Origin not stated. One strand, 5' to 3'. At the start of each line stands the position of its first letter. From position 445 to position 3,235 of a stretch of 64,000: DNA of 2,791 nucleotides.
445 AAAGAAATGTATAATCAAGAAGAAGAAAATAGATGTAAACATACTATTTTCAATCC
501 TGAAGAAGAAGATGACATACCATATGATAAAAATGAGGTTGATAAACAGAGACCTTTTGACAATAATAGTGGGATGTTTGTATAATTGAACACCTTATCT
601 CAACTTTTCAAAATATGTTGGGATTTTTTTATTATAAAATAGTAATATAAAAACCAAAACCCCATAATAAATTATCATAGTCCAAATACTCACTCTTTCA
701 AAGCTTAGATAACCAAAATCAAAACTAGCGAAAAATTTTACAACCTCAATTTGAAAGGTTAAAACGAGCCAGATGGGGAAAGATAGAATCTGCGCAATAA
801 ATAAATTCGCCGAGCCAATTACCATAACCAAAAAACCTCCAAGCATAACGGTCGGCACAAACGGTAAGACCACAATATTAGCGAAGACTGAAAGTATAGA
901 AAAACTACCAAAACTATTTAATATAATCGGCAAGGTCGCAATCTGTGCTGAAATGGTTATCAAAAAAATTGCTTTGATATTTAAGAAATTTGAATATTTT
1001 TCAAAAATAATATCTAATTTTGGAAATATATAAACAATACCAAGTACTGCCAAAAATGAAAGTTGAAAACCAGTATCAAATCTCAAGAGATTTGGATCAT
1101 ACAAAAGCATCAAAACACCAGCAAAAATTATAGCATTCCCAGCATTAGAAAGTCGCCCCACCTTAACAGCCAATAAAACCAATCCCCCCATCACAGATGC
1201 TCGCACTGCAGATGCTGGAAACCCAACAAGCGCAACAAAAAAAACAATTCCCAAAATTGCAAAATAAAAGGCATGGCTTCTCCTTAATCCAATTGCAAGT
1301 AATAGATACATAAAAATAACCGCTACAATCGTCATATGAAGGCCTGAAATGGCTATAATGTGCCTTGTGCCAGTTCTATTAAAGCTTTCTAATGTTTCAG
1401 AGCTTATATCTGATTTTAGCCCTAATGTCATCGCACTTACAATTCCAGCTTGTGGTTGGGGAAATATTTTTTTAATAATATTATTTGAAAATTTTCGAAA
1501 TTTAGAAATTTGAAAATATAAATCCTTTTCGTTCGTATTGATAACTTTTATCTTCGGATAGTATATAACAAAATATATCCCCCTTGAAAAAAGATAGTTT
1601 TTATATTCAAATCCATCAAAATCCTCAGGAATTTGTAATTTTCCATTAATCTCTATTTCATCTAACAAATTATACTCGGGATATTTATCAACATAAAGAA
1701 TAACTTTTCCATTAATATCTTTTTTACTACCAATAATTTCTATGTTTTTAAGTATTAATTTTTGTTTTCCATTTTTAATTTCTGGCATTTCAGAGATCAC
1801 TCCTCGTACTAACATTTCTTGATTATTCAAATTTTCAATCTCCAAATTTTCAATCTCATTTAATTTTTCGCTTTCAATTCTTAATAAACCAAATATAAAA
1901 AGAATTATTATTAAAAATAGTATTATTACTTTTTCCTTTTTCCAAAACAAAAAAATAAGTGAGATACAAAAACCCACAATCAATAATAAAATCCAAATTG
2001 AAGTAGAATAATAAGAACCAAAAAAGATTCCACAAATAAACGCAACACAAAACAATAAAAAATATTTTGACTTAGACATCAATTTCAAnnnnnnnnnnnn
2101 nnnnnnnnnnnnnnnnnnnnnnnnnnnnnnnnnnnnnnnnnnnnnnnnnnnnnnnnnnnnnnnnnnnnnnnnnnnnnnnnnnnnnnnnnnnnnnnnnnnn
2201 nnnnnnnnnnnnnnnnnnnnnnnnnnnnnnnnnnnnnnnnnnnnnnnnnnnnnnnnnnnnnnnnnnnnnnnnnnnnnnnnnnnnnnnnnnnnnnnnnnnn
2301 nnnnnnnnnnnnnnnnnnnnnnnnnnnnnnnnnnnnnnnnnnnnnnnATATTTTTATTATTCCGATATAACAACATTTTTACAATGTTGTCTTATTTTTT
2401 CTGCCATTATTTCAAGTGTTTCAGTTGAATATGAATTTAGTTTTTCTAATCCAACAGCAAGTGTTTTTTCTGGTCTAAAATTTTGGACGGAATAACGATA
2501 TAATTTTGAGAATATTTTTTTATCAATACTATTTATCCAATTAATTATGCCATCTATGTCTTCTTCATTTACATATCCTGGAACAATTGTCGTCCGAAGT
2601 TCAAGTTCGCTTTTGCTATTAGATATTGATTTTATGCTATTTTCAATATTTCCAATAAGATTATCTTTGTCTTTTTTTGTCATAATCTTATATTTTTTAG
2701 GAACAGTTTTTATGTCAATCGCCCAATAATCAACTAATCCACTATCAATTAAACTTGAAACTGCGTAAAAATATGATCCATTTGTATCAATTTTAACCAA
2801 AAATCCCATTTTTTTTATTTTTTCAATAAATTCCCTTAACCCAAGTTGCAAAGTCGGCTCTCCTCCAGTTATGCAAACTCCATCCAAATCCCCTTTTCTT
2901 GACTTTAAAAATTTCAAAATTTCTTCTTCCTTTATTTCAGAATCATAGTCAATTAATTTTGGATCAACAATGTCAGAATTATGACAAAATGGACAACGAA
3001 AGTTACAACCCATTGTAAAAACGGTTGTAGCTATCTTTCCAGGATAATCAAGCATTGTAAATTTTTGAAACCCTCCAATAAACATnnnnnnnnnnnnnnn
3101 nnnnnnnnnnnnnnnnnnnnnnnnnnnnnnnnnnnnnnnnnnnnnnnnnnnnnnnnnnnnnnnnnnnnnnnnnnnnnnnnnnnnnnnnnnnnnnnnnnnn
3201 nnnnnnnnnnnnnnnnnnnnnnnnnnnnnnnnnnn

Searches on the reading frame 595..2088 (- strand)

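Call 47: search_protein_families(library=pfam, proteins=[window:595-2088:-], max_evalue=0.0001)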
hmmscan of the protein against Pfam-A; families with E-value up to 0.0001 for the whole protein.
window:595-2088:- (497 aa): 2 families
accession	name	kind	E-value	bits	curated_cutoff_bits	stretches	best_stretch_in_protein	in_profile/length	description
PF03772.21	Competence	-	9.8e-54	183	23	1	220-484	1-266/270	Competence protein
PF13567.11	DUF4131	-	5e-21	75.5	31.6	1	30-182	4-164/165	Domain of unknown function (DUF4131)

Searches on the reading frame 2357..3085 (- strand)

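Call 47: search_protein_families(library=pfam, proteins=[window:2357-3085:-], max_evalue=0.0001)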
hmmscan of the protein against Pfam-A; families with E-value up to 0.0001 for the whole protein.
window:2357-3085:- (242 aa): 2 families
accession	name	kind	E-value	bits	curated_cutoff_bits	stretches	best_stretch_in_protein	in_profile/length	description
PF04055.27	Radical_SAM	-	2.6e-20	73.7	29.5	1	22-184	2-166/166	Radical SAM superfamily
PF13353.11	Fer4_12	-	3.2e-10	40.9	22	1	20-111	8-99/137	4Fe-4S single cluster domain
